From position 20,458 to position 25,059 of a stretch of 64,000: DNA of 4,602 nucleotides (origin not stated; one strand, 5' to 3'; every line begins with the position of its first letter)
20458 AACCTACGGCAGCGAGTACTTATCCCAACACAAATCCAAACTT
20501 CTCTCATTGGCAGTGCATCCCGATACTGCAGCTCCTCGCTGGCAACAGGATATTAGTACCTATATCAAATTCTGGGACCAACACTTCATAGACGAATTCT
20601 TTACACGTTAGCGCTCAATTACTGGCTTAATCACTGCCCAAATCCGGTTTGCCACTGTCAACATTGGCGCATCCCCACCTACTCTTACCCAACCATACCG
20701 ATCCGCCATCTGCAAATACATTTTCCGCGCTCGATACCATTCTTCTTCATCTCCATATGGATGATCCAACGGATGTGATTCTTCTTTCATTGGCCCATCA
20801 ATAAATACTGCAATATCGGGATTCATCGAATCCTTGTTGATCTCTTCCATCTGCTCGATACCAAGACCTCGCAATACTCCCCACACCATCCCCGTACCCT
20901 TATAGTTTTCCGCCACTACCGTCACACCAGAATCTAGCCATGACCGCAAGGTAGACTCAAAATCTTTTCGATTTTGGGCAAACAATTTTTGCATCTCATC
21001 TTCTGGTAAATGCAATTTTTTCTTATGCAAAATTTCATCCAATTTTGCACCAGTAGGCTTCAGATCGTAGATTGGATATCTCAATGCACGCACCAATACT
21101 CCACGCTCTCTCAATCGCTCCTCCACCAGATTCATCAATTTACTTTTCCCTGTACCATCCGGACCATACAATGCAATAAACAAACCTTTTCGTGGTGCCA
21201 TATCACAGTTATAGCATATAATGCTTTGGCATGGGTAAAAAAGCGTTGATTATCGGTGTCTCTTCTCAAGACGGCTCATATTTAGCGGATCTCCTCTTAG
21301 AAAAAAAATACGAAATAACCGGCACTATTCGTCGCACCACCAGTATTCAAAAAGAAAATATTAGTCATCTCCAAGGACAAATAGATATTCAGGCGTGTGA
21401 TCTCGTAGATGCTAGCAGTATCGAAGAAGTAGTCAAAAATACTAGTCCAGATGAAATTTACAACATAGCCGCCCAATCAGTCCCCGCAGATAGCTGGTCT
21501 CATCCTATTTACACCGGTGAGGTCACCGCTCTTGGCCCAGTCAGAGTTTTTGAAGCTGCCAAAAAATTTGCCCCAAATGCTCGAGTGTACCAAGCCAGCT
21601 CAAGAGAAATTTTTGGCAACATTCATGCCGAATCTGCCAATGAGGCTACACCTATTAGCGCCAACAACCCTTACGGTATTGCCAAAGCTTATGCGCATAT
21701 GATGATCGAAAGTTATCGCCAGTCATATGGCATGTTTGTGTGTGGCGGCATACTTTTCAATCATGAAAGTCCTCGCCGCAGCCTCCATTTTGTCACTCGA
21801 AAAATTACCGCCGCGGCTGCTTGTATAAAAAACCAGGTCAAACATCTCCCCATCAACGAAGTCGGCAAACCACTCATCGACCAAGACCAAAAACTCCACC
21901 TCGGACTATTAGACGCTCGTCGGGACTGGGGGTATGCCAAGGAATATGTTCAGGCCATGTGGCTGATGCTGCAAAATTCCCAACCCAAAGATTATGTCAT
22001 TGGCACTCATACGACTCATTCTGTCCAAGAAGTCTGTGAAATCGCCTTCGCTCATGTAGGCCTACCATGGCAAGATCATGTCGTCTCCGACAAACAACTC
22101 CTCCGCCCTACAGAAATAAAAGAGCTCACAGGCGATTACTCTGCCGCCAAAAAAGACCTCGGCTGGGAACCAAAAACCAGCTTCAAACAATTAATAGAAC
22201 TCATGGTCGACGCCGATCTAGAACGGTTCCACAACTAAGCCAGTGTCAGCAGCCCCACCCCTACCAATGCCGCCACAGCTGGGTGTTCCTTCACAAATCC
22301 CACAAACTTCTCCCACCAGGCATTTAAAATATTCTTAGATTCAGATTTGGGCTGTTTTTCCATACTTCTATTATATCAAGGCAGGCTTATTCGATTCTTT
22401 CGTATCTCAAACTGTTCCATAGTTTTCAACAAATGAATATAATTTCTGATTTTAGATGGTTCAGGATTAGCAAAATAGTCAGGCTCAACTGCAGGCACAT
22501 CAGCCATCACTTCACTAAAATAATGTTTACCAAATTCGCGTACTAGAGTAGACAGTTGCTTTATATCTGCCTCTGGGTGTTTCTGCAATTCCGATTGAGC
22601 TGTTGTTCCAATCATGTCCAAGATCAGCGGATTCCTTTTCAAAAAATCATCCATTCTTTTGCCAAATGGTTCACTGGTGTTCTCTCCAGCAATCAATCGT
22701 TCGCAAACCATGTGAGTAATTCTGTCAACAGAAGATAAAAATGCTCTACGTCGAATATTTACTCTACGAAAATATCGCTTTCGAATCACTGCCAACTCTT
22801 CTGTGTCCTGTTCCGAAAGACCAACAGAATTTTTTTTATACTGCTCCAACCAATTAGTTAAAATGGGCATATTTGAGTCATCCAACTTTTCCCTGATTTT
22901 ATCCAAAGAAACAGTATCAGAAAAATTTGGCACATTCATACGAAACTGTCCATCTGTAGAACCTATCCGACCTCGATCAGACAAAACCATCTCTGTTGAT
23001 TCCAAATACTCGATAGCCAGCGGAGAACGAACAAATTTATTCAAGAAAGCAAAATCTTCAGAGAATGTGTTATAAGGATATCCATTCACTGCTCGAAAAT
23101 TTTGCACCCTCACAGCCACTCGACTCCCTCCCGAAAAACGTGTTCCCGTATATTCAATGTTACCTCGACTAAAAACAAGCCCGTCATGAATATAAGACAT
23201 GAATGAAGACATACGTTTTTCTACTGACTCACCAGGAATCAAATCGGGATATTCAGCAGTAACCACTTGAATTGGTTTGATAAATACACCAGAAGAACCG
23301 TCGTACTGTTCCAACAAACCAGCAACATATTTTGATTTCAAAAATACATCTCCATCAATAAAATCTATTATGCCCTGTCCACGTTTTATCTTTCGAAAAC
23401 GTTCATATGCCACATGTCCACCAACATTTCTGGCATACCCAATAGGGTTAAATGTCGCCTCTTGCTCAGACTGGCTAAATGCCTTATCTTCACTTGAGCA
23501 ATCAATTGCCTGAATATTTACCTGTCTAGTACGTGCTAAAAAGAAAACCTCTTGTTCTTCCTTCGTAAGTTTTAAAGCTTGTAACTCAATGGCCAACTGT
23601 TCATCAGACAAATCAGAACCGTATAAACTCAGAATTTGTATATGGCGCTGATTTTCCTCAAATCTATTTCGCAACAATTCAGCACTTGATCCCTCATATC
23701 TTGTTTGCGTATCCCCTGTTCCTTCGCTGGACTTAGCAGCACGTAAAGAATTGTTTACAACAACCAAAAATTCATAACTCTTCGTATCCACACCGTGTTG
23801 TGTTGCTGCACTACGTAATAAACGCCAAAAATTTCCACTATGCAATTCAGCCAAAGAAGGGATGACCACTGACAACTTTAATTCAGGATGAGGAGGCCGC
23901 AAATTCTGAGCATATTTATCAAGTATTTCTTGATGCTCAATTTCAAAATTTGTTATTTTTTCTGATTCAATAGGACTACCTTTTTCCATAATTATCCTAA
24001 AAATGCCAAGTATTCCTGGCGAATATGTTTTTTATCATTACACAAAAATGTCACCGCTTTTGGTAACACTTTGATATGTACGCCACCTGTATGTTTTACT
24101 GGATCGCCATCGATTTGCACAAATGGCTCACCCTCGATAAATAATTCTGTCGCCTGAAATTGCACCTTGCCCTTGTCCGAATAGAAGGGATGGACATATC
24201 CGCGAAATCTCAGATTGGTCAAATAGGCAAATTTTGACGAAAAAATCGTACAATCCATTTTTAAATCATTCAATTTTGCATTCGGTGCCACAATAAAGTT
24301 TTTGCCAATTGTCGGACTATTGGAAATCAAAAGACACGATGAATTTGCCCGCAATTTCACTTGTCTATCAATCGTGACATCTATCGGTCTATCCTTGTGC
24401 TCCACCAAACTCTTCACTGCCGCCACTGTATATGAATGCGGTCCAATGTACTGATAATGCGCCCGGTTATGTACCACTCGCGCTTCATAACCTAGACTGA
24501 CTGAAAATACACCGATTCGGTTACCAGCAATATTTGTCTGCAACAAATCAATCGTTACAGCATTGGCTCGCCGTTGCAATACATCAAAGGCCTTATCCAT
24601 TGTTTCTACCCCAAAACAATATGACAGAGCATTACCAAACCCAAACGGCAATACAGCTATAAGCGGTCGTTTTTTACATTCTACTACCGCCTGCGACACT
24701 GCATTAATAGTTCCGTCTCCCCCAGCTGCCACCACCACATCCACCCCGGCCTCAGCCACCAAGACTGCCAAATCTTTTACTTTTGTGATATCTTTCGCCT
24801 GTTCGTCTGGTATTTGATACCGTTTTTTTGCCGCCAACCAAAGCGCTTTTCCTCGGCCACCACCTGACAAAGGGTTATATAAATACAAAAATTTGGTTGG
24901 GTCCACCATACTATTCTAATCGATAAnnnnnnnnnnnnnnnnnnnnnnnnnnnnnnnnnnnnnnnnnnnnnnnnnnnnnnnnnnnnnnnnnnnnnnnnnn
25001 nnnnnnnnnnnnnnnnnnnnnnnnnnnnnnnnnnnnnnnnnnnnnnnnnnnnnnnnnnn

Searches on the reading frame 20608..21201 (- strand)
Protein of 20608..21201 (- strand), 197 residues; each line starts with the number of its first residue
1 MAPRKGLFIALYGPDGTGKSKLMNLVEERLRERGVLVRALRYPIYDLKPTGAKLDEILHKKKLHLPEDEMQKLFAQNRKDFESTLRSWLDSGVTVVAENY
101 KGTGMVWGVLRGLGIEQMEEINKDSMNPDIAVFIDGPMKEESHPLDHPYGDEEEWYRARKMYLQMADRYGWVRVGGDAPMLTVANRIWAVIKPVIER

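Call 89: search_protein_families(library=pfam, max_evalue=0.0001, proteins=[window:20608-21201:-])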
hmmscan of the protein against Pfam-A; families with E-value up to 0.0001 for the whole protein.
window:20608-21201:- (197 aa): 1 family
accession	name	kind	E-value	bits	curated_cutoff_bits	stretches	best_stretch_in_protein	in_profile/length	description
PF02223.23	Thymidylate_kin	-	5.6e-13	49.4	27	1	13-146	3-136/185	Thymidylate kinase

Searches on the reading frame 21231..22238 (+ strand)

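Call 89: search_protein_families(library=pfam, max_evalue=0.0001, proteins=[window:21231-22238:+])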
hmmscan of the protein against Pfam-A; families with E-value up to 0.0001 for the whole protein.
window:21231-22238:+ (335 aa): 3 families
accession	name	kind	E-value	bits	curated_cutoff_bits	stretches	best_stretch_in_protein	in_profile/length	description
PF16363.11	GDP_Man_Dehyd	-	3.2e-101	339.5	27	1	6-325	1-332/332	GDP-mannose 4,6 dehydratase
PF01370.27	Epimerase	-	6.1e-57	193.2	20.9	1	5-258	1-240/240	NAD dependent epimerase/dehydratase family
PF04321.23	RmlD_sub_bind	-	1.9e-06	27.6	27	1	4-165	2-142/287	RmlD substrate binding domain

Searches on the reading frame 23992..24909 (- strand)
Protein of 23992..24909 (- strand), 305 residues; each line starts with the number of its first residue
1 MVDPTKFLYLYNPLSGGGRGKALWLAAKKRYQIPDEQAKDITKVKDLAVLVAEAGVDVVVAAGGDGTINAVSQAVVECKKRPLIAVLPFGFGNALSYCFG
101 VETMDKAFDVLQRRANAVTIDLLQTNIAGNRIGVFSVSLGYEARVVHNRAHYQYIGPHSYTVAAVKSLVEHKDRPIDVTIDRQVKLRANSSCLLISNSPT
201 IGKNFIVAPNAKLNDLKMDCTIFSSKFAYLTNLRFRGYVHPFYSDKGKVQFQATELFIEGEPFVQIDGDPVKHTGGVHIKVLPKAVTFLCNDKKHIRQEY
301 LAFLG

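Call 89: search_protein_families(library=pfam, max_evalue=0.0001, proteins=[window:23992-24909:-])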
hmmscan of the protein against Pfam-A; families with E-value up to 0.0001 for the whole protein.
window:23992-24909:- (305 aa): 3 families
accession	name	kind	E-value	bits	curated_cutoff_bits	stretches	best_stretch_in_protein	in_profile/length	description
PF00781.29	DAGK_cat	-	8.5e-19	67.8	23.6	1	7-122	2-122/125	Diacylglycerol kinase catalytic domain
PF19279.4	YegS_C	-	7e-12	45.8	27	1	136-289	2-157/158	YegS C-terminal NAD kinase beta sandwich-like domain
PF01513.26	NAD_kinase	-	9.9e-06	26.3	25.5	1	25-86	42-102/130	ATP-NAD kinase N-terminal domain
